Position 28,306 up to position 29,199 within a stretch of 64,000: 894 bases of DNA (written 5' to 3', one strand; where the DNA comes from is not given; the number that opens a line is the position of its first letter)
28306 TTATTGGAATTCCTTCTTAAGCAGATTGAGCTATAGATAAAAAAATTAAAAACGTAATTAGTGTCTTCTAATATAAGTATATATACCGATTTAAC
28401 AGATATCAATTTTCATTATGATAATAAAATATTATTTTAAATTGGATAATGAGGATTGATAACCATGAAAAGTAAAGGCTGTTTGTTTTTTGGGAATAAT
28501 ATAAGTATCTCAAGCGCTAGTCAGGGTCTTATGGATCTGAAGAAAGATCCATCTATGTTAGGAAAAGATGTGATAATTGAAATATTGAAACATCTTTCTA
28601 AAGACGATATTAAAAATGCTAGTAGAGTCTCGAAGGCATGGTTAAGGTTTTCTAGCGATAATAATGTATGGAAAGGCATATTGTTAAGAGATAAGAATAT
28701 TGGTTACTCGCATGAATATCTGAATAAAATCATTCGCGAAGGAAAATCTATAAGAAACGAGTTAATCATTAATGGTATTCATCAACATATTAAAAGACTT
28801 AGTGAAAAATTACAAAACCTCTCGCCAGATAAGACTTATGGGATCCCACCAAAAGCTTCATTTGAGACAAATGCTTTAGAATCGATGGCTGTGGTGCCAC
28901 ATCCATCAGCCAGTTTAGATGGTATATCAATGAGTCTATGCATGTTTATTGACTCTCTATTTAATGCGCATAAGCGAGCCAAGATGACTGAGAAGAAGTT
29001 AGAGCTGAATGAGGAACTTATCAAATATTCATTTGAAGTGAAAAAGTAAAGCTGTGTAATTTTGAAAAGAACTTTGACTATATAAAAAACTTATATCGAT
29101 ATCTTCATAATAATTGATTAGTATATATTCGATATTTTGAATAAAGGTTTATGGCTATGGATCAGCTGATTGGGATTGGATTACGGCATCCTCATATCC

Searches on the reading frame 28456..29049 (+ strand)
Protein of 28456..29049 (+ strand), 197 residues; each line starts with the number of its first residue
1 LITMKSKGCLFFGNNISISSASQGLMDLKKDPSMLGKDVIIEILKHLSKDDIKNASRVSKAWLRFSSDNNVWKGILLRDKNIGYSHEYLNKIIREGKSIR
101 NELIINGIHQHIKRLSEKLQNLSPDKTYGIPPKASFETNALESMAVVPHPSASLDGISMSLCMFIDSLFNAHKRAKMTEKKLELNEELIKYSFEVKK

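Call 16: search_protein_families(library=pfam, proteins=[window:28456-29049:+], max_evalue=0.0001)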
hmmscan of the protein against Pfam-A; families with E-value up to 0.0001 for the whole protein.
window:28456-29049:+ (197 aa): 2 families
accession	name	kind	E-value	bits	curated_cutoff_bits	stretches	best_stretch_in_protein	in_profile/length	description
PF12937.12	F-box-like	-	1.6e-07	31.4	24.3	1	38-77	7-46/47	F-box-like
PF00646.38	F-box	-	1.1e-06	28.8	20.5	1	37-73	6-42/43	F-box domain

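Call 82: search_protein_families(library=ncbifam, proteins=[window:28456-29049:+], max_evalue=0.001)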
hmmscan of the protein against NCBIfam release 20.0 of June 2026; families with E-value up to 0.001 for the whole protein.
window:28456-29049:+ (197 aa): 0 families
